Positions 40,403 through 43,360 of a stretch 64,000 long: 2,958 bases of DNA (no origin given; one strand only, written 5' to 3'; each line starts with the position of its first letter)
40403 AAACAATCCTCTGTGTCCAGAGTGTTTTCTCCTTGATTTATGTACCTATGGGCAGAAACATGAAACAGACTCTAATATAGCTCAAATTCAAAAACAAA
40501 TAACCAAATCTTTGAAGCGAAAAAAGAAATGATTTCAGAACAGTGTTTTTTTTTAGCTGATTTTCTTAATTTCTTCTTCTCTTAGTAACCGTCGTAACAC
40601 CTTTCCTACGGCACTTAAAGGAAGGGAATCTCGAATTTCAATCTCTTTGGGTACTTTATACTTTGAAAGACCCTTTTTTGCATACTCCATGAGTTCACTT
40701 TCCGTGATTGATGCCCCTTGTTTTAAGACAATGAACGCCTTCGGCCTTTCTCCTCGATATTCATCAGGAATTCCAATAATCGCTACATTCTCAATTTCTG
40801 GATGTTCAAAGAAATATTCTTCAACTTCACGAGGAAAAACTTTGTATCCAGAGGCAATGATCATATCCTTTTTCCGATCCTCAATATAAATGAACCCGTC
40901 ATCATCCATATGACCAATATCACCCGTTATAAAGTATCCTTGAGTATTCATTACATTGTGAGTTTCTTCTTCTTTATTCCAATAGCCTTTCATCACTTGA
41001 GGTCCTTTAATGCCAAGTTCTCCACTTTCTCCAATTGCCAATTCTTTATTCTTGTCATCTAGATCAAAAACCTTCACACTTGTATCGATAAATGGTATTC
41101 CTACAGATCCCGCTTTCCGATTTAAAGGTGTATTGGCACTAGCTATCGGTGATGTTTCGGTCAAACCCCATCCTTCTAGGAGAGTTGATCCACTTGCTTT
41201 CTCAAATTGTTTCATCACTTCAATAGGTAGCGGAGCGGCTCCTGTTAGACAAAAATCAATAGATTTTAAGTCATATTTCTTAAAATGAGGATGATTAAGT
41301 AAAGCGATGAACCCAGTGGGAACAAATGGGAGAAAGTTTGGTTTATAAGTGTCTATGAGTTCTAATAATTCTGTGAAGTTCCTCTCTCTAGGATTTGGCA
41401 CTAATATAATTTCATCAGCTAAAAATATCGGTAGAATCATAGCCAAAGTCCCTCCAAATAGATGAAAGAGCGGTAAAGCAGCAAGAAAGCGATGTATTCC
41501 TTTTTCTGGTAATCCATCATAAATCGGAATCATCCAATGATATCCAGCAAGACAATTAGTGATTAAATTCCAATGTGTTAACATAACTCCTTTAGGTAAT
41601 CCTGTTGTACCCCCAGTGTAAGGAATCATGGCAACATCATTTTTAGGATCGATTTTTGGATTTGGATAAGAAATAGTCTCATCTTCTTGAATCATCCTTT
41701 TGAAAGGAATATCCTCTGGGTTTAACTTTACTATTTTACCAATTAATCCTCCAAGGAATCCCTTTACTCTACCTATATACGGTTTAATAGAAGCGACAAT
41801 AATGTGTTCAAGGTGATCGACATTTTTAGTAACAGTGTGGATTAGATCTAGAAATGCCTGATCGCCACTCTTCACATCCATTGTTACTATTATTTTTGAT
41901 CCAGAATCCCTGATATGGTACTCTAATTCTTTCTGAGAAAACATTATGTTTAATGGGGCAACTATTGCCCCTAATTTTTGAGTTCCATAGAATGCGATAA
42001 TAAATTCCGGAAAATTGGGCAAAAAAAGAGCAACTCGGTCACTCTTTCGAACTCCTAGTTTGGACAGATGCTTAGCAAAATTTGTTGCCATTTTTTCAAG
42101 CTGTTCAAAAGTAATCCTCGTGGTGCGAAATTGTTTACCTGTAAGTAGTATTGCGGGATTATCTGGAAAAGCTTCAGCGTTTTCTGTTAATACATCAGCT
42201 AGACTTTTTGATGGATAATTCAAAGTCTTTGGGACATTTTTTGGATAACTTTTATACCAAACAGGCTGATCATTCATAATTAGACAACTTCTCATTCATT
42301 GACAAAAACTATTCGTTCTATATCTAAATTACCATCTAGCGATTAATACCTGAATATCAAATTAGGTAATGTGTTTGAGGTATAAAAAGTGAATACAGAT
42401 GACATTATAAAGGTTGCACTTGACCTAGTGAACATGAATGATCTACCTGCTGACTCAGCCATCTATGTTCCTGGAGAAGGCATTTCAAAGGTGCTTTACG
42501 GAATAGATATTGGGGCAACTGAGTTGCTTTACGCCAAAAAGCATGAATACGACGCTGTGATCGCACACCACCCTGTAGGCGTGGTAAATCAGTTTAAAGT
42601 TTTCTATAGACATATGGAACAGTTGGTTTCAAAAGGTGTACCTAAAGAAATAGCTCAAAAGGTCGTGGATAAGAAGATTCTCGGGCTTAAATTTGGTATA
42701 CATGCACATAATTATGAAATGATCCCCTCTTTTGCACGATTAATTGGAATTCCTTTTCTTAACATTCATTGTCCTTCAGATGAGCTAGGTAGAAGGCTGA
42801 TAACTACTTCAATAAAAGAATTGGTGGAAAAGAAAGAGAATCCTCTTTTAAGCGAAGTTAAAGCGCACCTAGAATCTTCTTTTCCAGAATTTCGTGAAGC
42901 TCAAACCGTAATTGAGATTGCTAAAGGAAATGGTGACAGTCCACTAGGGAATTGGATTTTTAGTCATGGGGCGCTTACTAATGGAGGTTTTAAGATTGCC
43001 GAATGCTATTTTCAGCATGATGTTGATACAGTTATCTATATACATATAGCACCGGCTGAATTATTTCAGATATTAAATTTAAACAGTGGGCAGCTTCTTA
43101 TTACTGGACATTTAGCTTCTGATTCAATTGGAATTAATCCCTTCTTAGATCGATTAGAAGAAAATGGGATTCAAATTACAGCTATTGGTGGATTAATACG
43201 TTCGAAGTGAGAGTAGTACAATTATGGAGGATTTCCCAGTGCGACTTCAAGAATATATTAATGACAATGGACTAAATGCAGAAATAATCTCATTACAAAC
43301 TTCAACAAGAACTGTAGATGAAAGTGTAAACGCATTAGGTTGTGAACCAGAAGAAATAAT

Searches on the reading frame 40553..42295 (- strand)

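Call 10: search_protein_families(library=pfam, proteins=[window:40553-42295:-], max_evalue=0.001)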
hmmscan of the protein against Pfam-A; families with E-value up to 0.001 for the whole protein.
window:40553-42295:- (580 aa): 2 families
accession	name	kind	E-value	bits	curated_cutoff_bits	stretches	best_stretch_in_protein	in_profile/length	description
PF00501.34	AMP-binding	-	8.8e-90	301.7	29.9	1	37-439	2-384/384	AMP-binding enzyme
PF13193.12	AMP-binding_C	-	2.4e-19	70.4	24.5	1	490-565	1-76/76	AMP-binding enzyme C-terminal domain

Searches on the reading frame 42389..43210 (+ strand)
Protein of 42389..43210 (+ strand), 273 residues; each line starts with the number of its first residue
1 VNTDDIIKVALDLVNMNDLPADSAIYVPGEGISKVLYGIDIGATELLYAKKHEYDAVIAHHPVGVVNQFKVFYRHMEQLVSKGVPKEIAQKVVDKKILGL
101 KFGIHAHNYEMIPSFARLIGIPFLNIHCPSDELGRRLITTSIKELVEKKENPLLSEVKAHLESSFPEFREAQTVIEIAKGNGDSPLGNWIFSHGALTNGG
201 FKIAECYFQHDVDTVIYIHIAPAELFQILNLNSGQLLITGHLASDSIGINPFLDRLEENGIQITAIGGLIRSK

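Call 10: search_protein_families(library=pfam, proteins=[window:42389-43210:+], max_evalue=0.001)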
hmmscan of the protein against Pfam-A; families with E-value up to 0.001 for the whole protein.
window:42389-43210:+ (273 aa): 1 family
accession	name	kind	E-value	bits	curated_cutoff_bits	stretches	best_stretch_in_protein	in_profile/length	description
PF01784.24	DUF34_NIF3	-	0.00052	20.1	23.4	0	30-97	34-93/256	Duf34/NIF3 (NGG1p interacting factor 3)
